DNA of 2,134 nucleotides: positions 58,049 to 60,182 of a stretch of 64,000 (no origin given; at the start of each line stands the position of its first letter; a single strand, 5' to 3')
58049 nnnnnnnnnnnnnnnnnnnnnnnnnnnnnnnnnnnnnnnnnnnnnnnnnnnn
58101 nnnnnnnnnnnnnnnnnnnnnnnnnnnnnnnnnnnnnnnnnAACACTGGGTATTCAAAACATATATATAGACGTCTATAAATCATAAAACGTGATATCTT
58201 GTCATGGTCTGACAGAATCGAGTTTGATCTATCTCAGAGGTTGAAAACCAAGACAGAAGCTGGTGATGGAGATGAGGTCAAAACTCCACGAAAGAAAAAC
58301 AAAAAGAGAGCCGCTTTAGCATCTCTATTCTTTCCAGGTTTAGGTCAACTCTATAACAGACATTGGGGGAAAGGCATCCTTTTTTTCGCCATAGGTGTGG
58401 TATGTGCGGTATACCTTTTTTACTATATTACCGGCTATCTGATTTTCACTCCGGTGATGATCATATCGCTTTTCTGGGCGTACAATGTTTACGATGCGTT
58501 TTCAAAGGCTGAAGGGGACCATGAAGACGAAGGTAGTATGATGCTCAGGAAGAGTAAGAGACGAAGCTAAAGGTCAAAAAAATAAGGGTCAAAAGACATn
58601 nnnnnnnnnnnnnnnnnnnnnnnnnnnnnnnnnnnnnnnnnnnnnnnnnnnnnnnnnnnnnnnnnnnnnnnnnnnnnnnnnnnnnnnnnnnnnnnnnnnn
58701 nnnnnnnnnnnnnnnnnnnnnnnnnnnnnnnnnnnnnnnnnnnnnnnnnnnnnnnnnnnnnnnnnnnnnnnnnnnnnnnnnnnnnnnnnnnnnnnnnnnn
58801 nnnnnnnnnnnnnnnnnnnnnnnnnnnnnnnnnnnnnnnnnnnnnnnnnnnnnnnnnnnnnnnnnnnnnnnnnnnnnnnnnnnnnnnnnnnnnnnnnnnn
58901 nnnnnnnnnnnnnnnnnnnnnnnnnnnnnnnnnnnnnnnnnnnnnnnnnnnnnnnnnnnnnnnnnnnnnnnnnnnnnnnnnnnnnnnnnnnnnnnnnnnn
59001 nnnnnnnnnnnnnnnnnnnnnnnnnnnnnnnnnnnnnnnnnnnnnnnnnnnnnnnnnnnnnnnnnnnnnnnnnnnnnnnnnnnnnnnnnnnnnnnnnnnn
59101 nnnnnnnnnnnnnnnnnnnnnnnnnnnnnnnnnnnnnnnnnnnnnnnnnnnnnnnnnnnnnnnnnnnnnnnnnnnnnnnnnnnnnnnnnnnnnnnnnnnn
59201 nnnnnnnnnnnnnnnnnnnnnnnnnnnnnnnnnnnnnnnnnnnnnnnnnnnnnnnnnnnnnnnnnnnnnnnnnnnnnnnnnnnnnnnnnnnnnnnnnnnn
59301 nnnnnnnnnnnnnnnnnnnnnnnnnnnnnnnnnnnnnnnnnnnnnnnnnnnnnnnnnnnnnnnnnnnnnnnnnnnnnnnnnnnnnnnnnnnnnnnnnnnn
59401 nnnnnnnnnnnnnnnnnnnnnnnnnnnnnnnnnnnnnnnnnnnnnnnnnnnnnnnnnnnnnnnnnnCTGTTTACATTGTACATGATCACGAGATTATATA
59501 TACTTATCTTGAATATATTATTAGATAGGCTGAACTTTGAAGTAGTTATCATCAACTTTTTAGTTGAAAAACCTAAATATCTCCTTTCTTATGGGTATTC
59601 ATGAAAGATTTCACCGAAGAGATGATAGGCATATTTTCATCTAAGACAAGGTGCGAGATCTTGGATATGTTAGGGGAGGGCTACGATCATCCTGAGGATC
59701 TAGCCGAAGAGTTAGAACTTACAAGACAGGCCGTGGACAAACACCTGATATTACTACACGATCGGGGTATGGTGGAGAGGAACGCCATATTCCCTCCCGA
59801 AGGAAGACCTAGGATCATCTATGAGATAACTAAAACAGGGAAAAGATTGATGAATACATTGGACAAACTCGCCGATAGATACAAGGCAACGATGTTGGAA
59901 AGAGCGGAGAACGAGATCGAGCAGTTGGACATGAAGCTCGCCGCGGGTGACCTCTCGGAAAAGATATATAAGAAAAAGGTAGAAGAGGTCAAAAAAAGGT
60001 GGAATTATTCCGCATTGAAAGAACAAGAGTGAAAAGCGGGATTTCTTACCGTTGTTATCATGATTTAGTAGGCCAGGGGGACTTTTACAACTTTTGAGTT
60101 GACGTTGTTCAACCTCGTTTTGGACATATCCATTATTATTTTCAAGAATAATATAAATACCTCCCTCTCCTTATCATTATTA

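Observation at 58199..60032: Archaeal bactofilin homologue with SHOCT-like N-terminus, flanked by a TM2-like membrane protein and a winged-helix regulator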

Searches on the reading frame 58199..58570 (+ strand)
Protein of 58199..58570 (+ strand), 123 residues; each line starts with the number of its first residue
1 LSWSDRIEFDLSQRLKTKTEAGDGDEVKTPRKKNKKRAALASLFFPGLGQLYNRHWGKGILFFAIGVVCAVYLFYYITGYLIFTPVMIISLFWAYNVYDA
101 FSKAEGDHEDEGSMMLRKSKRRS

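Call 3: search_protein_families(library=pfam, proteins=[window:58199-58570:+], max_evalue=1)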
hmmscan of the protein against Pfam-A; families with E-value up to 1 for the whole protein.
window:58199-58570:+ (123 aa): 6 families
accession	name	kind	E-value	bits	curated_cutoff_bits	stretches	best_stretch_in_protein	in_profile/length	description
PF18935.5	DUF5683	-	2.8e-07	31.1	26.7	1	32-82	2-52/151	Family of unknown function (DUF5683)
PF20382.3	DUF6677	-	0.0014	19.7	24.3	1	38-72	2-34/116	Family of unknown function (DUF6677)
PF10067.14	DUF2306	-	0.003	18.1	31.6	1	61-104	40-84/147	Predicted membrane protein (DUF2306)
PF10947.13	DUF2628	-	0.0083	17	23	1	37-94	22-80/93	Protein of unknown function (DUF2628)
PF15086.11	UPF0542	-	0.16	12.2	27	0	80-107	24-51/68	Uncharacterised protein family UPF0542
PF05154.21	TM2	-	0.33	11.6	27.9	1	32-74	2-47/51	TM2 domain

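Call 4: search_protein_families(library=ncbifam, proteins=[window:58199-58570:+], max_evalue=1)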
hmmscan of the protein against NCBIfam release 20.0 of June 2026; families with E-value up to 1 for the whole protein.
window:58199-58570:+ (123 aa): 2 families
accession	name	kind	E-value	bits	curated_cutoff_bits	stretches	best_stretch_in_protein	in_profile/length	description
NF047503.1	LB_137_fam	subfamily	0.1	11.9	200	1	25-72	177-224/288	LB_137 family protein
NF005561.0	PRK07234.1-1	equivalog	0.11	11.2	718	1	62-110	403-448/569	putative monovalent cation/H+ antiporter subunit D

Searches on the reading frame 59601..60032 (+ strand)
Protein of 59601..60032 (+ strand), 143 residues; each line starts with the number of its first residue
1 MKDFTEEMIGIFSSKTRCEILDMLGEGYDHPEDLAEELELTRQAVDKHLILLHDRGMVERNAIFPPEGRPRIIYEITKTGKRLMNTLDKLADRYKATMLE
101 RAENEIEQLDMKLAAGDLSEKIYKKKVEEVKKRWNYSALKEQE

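Call 3: search_protein_families(library=pfam, proteins=[window:59601-60032:+], max_evalue=1)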
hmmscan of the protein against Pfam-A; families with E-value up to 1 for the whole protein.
window:59601-60032:+ (143 aa): 23 families
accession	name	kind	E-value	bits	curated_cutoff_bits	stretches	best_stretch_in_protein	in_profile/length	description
PF25213.1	HVO_A0261_N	-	3.1e-08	33.8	35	1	13-96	9-83/86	HVO_A0261 N-terminal domain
PF01022.26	HTH_5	-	5.9e-07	29.7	22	1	14-59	1-46/47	Bacterial regulatory protein, arsR family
PF01638.23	HxlR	-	6.2e-06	26.4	20.8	1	14-95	4-84/91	HxlR-like helix-turn-helix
PF12840.13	HTH_20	-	2.3e-05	24.7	27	1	13-59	2-49/51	Helix-turn-helix domain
PF24270.1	HTH_Cmi2_C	-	0.00025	21.7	27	1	13-61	73-121/125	Cmi2, C-terminal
PF12802.13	MarR_2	-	0.00028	21.4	27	1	23-60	13-52/61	MarR family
PF13601.12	HTH_34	-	0.0011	19.6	27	1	31-83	17-68/80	Winged helix DNA-binding domain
PF14493.12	HTH_40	-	0.0034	18.1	27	1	21-97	6-83/89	Helix-turn-helix domain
PF14947.12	HTH_45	-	0.0037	17.7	25.5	1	19-92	10-74/77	Winged helix-turn-helix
PF03551.20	PadR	-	0.0066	16.9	27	1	48-84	37-73/75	Transcriptional regulator PadR-like family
PF08279.18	HTH_11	-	0.0075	16.6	25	1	32-56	19-43/55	HTH domain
PF01978.25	TrmB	-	0.01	16.1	25.6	1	25-62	19-56/68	Sugar-specific transcriptional regulator TrmB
PF13545.12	HTH_Crp_2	-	0.024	15.1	27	1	32-61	26-56/70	Crp-like helix-turn-helix domain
PF24409.1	wHTH-PRTase_assc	-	0.025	15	27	1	20-88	3-70/83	wHTH-PRTase associated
PF20288.3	MC2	-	0.028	14.8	26.9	1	37-112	59-126/145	ABC-three component (ABC-3C) system Middle Component 2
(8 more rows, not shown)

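Call 4: search_protein_families(library=ncbifam, proteins=[window:59601-60032:+], max_evalue=1)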
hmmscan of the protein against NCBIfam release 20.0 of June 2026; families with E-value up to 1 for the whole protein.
window:59601-60032:+ (143 aa): 16 families
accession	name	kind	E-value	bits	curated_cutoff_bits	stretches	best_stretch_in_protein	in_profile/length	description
NF047906.1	CdPbTransRegCmtR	equivalog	1.9e-10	40.6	150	1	13-92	19-91/104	Cd(II)/Pb(II)-sensing metalloregulatory transcriptional regulator CmtR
TIGR02702.1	SufR_cyano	equivalog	1.2e-08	34.9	178.8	1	16-140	2-125/208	iron-sulfur cluster biosynthesis transcriptional regulator SufR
NF053602.1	Phr_regulator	exception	4.9e-08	32.8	320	1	8-87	5-83/191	heat shock transcription regulator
NF033788.1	HTH_metalloreg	subfamily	6.3e-08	32.3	55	1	7-61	3-58/77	metalloregulator ArsR/SmtB family transcription factor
NF053606.1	Sta1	subfamily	1.3e-06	28.4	80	1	16-86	21-92/100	Sta1 family transcriptional regulator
NF040939.2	trans_reg_lrs14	equivalog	2.4e-06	27.5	90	1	14-89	20-101/103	Lrs14 family HTH-type transcriptional regulator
NF033789.1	repress_SdpR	subfamily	3.7e-05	23.6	100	1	13-61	6-54/79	autorepressor SdpR family transcription factor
TIGR01884.1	cas_HTH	subfamily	0.00033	20.1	60.2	1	12-61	139-189/202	CRISPR-associated CARF protein Csa3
NF053755.1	MsvR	equivalog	0.00089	19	220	1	5-102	3-98/236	transcriptional factor MsvR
NF007750.0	PRK10430.1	equivalog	0.01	15.4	262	1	15-83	165-233/239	two-component system response regulator DcuR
NF053610.1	Sso10a_fam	subfamily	0.02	14.9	60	1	19-84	9-64/64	Sso10a family chromatin protein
NF045593.1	bilirub_TF_BilQ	equivalog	0.027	14.2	125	1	31-109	47-124/135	bilirubin utilization transcriptional regulator BilQ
NF004170.0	PRK05638.1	equivalog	0.052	12.1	421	1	15-87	371-441/442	threonine synthase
NF010554.0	PRK13948.1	equivalog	0.11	12.1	217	1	59-141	102-181/192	shikimate kinase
TIGR00122.1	birA_repr_reg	equivalog_domain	0.12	12.3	70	1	32-57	17-42/69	biotin operon repressor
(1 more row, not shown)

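Call 54: predict_structure(protein=window:59601-60032:+)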
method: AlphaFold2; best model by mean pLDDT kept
length: 143 residues; sequences in the alignment: 1
mean_pLDDT: 62.4   pTM: 0.47
mean pLDDT of the five models: 62.4, 60.2, 59.0, 58.9, 56.1
residues with pLDDT >= 90: 27; 70-90: 24; 50-70: 44; < 50: 48
segments of 3 or more residues with pLDDT < 50: 1-30, 49-56, 58-65
pLDDT, mean of each block of 10 residues (from residue 1): 40 43 47 53 51 43 48 54 63 75 92 94 93 79 61
secondary structure, 60 per line:
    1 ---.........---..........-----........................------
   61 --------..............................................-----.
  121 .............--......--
elements in order: H4-12 H16-25 H31-54 H69-114 H120-133 H136-141

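Call 57: find_homologous_proteins(query=window:59601-60032:+, max_evalue=0.001)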
Query window:59601-60032:+ (143 aa): 44 proteins with E <= 0.001 among 66 candidates.
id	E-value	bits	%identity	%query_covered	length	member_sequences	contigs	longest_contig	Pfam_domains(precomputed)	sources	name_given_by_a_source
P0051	2.2e-85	302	99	100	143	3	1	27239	PF01022.27,PF25213.2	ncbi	-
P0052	7.3e-74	264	82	99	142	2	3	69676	PF01638.24,PF01022.27,PF25213.2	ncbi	ncbi:MAG: ArsR family transcriptional regulator [Candidatus Natronoplasma sp.]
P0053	1.6e-71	257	81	100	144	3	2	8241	PF01638.24,PF01022.27,PF25213.2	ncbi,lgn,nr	ncbi:MAG: winged helix-turn-helix transcriptional regulator [Candidatus Thermoplasmatota archaeon]|n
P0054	6.6e-69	248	79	98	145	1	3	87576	PF12840.14,PF01638.24,PF01022.27,PF25213.2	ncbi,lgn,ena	-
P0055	7.3e-69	248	79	100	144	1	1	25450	PF12840.14,PF01638.24,PF01022.27,PF25213.2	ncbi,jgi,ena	-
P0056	1.9e-68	247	79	98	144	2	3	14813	PF12840.14,PF01638.24,PF01022.27,PF12802.14,PF25213.2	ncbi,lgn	ncbi:MAG: ArsR family transcriptional regulator [Thermoplasmata archaeon]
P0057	7.9e-68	245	77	100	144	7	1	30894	PF12840.14,PF01638.24,PF01022.27,PF25213.2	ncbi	-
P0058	1.4e-67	244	76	100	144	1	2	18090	PF01638.24,PF01022.27,PF25213.2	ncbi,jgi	-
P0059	1.4e-67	244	78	100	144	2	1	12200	PF01638.24,PF01022.27,PF25213.2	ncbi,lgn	ncbi:MAG: ArsR family transcriptional regulator [Candidatus Thermoplasmatota archaeon]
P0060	1.7e-67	244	76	100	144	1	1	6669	PF12840.14,PF01638.24,PF01022.27,PF12802.14,PF25213.2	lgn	-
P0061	2.0e-67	243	74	100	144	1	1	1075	PF01638.24,PF01022.27,PF25213.2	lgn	-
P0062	2.4e-67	243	79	98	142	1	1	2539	PF12840.14,PF01638.24,PF08279.19,PF01022.27,PF12802.14,PF25213.2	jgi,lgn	-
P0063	3.2e-67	243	77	100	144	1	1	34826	PF01638.24,PF01022.27,PF25213.2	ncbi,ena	-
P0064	7.3e-67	242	74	100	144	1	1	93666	PF01638.24,PF08279.19,PF01022.27,PF12802.14,PF25213.2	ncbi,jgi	-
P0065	7.6e-67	242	77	98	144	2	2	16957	PF01638.24,PF01022.27,PF25213.2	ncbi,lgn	ncbi:MAG: ArsR/SmtB family transcription factor [Candidatus Natronoplasma sp.]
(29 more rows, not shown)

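Call 60: search_solved_structures(query=A4, max_evalue=0.01)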
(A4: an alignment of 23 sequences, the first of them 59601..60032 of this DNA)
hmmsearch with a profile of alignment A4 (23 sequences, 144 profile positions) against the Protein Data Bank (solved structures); distinct sequences matched with E-value up to 0.01: 18.
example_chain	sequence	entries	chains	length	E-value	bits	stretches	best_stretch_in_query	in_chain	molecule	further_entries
2oqg_A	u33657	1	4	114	8.9e-06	29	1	9-95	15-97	Possible transcriptional regulator, ArsR family protein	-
2jsc_A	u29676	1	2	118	9.9e-06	28.8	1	11-59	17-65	Transcriptional regulator Rv1994c/MT2050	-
2p4w_A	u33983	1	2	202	1e-05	28.8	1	6-83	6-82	Transcriptional regulatory protein arsR family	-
4hqm_A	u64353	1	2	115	0.00014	25.1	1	4-96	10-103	QsrR protein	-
4hqe_A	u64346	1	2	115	0.00015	25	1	5-96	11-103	Transcriptional regulator QsrR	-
6cmv_A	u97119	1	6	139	0.00061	23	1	31-89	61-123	Transcriptional regulator Lrs14-like protein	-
2hzt_A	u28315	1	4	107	0.0008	22.7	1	6-103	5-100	Putative HTH-type transcriptional regulator ytcD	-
5hs7_A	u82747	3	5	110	0.002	21.4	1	14-90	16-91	HTH-type transcriptional regulator YodB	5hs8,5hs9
5fb2_A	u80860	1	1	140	0.0032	20.7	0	32-114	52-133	MarR family regulatory protein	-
4l9t_A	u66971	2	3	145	0.0034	20.6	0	32-114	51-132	MepR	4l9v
8f8u_A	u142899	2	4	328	0.0038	20.5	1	19-57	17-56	Bifunctional ligase/repressor BirA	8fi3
4l9n_A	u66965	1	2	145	0.0039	20.4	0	32-114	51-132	MepR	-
3eco_A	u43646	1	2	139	0.0041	20.4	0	32-114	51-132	MepR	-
4l9j_A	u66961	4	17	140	0.0043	20.3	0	32-114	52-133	MepR | MarR family regulatory protein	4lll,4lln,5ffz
1bia_A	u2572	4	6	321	0.0046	20.2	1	19-57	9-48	BirA BIFUNCTIONAL PROTEIN | BIR A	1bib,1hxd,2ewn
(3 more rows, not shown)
